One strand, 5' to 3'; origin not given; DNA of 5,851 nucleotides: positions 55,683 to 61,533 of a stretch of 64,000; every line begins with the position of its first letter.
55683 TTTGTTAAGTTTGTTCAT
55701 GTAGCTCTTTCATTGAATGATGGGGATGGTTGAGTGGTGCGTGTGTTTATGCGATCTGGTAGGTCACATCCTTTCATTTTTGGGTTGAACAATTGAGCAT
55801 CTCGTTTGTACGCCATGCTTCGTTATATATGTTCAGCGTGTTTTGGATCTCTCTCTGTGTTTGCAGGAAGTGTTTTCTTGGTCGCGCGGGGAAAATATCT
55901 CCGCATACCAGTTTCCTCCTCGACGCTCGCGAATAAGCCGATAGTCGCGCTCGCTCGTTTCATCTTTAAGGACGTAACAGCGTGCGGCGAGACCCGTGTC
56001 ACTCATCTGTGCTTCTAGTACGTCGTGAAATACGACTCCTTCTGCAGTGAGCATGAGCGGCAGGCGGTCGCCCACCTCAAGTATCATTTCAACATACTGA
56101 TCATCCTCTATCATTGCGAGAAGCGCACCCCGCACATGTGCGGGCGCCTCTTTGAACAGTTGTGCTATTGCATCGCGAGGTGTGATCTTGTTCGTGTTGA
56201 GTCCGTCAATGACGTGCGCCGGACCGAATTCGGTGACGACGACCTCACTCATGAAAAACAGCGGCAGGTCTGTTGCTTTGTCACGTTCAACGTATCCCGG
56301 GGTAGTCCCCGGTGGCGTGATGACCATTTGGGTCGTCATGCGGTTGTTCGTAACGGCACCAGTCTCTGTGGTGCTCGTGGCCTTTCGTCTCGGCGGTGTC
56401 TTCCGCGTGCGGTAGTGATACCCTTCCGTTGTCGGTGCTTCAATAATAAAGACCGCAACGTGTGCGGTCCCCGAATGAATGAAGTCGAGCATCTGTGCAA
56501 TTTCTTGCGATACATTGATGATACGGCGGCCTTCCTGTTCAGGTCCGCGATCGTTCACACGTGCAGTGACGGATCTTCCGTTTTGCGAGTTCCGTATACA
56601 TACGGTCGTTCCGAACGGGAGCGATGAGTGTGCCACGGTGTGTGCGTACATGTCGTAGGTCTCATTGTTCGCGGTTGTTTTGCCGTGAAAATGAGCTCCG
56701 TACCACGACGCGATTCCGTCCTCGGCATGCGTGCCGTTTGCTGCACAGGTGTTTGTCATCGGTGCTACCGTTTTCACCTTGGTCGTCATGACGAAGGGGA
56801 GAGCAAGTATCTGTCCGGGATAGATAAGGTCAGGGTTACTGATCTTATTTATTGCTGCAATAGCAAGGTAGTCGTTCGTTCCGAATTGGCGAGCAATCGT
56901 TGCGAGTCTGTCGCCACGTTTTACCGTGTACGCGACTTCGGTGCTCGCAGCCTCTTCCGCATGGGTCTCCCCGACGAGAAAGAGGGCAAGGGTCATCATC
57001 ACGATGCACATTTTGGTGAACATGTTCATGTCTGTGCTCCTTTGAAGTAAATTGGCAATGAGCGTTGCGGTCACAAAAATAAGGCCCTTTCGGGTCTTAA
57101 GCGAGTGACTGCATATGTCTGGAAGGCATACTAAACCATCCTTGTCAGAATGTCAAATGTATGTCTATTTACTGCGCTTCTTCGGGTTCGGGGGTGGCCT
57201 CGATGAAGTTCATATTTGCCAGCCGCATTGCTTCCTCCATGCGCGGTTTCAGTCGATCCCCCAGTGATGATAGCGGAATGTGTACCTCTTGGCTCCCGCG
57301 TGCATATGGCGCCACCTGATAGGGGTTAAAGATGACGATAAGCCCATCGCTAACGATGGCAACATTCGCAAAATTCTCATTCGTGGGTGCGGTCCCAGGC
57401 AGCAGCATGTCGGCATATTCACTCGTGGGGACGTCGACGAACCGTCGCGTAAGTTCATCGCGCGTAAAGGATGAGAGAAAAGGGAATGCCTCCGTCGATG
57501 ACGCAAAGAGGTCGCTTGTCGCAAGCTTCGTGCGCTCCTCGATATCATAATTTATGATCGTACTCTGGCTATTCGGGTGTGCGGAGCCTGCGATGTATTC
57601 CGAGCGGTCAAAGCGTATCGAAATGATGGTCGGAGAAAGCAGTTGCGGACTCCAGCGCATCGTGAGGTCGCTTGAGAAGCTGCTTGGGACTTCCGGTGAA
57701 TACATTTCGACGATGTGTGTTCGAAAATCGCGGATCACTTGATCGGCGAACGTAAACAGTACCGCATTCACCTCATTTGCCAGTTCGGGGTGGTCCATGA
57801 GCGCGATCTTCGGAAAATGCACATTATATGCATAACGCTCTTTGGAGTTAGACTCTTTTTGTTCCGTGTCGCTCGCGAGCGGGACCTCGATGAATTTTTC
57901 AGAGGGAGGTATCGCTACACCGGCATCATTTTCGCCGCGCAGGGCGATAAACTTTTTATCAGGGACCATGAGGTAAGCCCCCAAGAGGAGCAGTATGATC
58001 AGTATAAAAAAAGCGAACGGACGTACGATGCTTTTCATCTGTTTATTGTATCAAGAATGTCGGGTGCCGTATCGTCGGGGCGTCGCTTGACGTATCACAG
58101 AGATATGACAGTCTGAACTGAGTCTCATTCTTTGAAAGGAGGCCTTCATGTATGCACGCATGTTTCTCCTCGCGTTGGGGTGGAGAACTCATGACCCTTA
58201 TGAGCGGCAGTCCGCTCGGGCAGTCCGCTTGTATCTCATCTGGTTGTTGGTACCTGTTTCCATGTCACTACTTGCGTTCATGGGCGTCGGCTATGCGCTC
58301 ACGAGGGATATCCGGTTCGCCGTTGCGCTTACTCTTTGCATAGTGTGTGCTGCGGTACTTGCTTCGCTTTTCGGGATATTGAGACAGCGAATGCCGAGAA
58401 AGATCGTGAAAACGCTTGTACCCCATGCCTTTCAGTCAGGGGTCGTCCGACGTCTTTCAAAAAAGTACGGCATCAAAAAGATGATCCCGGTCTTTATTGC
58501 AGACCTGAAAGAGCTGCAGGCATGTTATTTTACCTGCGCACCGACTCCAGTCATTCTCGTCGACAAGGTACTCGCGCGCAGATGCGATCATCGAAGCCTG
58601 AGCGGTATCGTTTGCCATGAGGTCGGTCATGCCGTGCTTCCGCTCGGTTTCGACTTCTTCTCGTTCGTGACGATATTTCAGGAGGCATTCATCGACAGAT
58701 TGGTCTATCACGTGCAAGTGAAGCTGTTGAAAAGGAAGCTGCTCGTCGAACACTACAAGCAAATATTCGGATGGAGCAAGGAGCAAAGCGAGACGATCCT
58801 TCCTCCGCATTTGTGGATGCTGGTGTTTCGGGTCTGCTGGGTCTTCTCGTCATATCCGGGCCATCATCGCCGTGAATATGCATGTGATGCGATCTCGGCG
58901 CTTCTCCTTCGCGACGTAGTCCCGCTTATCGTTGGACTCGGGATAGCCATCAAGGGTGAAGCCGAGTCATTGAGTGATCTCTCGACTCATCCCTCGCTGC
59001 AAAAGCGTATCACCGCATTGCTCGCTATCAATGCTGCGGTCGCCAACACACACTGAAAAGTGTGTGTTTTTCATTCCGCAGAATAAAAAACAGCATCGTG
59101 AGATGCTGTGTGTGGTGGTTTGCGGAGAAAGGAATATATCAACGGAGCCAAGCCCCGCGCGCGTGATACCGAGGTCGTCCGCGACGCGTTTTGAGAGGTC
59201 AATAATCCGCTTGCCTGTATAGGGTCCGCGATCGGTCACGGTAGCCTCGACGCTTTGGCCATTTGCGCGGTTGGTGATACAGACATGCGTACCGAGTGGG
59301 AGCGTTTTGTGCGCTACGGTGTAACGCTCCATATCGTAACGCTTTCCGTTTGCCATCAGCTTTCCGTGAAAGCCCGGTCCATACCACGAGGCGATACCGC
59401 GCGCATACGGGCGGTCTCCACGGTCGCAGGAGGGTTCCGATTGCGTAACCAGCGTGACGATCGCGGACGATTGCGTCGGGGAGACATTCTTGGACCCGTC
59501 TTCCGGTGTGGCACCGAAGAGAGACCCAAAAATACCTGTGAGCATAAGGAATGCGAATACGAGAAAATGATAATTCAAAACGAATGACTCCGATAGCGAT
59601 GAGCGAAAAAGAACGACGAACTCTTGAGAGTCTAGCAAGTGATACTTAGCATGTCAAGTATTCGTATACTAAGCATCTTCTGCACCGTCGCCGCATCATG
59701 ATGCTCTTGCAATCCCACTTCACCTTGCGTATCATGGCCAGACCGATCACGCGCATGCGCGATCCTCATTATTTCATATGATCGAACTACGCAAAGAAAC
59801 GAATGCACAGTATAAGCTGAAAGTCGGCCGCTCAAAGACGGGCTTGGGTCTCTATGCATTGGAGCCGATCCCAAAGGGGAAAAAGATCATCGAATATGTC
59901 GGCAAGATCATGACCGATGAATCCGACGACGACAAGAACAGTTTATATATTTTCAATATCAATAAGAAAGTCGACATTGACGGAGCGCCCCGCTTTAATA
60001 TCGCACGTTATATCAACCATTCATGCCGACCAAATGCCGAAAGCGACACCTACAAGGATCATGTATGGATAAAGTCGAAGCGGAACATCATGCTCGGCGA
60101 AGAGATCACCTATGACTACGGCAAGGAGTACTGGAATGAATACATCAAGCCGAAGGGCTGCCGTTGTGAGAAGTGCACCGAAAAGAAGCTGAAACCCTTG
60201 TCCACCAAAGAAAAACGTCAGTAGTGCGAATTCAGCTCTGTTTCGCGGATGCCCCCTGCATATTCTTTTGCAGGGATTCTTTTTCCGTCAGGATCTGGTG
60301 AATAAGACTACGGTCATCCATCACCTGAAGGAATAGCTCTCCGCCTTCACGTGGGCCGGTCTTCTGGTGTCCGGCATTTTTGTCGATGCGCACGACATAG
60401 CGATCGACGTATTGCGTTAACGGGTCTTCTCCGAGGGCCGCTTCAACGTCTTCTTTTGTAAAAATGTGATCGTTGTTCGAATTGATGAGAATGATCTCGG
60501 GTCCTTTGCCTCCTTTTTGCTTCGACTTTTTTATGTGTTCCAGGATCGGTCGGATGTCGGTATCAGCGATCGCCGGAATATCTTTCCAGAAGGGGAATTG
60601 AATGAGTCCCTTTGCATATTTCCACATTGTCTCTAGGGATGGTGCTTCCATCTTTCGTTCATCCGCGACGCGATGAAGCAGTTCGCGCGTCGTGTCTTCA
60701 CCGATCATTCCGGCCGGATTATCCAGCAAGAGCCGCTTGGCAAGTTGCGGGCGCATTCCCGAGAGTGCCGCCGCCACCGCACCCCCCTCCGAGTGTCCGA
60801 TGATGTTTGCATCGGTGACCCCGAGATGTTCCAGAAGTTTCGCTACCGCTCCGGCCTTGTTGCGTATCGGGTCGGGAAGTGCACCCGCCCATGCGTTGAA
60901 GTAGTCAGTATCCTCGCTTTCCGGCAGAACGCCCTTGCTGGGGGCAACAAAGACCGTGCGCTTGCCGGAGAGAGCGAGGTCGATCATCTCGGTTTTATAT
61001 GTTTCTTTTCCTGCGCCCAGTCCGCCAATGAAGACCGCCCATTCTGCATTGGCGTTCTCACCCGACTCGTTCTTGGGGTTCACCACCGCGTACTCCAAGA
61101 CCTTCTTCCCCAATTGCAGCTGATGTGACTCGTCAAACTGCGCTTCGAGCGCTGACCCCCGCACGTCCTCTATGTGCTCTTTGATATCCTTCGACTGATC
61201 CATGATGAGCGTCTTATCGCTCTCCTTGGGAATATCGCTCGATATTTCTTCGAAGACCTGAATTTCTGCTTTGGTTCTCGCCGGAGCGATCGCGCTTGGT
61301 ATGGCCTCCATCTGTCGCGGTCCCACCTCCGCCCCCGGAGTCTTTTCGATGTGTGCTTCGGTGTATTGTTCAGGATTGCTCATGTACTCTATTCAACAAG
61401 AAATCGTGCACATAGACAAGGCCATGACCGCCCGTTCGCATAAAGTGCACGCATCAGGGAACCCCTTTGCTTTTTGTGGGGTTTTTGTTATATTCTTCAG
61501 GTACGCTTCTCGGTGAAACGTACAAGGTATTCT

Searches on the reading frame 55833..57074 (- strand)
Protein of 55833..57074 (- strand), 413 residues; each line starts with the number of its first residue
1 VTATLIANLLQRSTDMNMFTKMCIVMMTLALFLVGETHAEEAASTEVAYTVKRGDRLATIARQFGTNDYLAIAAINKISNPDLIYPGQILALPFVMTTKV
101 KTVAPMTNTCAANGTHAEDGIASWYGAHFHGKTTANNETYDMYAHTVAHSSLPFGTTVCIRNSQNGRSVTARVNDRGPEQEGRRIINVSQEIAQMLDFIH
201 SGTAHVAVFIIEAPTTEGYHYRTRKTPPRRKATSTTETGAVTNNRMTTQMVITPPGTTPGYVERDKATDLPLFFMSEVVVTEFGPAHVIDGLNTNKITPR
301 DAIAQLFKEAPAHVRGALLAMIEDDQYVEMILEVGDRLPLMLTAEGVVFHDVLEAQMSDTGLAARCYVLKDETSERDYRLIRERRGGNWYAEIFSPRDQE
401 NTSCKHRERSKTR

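Call 30: search_protein_families(library=pfam, proteins=[window:55833-57074:-], max_evalue=0.00001)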
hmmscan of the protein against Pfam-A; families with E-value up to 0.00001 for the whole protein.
window:55833-57074:- (413 aa): 2 families
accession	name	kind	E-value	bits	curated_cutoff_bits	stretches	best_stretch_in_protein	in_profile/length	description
PF03330.24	DPBB_1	-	1.1e-16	61.2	28.8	1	119-207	3-82/83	Lytic transglycolase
PF01476.26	LysM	-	1.6e-10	41.2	20.9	1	49-93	1-43/43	LysM domain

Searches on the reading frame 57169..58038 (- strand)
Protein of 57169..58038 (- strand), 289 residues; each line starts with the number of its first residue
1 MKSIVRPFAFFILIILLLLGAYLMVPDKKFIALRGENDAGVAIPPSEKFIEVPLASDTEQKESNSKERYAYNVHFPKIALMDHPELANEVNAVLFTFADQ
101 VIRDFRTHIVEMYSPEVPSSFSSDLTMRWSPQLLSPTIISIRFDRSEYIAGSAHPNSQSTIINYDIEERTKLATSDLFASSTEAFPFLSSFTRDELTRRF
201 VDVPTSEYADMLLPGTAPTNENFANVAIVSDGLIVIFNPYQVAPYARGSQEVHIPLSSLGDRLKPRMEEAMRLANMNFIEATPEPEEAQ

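Call 30: search_protein_families(library=pfam, proteins=[window:57169-58038:-], max_evalue=0.00001)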
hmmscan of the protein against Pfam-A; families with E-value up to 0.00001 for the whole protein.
window:57169-58038:- (289 aa): 1 family
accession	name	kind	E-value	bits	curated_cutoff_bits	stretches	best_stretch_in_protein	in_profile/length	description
PF11738.13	DUF3298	-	1.7e-13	51.7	24.1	1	175-257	1-84/84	Protein of unknown function (DUF3298)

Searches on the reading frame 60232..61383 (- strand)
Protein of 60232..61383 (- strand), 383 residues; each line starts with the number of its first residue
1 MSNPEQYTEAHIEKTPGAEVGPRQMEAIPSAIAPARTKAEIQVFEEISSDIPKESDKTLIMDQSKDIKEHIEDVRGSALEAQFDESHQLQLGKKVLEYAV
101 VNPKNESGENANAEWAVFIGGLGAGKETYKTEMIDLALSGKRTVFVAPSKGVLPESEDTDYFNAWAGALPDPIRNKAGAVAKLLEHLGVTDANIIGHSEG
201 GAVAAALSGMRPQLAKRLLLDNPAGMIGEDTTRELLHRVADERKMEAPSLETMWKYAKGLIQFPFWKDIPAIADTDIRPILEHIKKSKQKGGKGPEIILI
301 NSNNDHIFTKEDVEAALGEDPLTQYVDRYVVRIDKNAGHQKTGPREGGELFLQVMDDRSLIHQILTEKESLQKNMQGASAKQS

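Call 30: search_protein_families(library=pfam, proteins=[window:60232-61383:-], max_evalue=0.00001)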
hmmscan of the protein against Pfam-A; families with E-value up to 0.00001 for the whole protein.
window:60232-61383:- (383 aa): 1 family
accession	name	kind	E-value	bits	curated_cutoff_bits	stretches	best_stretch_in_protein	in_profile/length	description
PF00561.26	Abhydrolase_1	-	2.8e-06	27.6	25.8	1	180-224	59-105/245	alpha/beta hydrolase fold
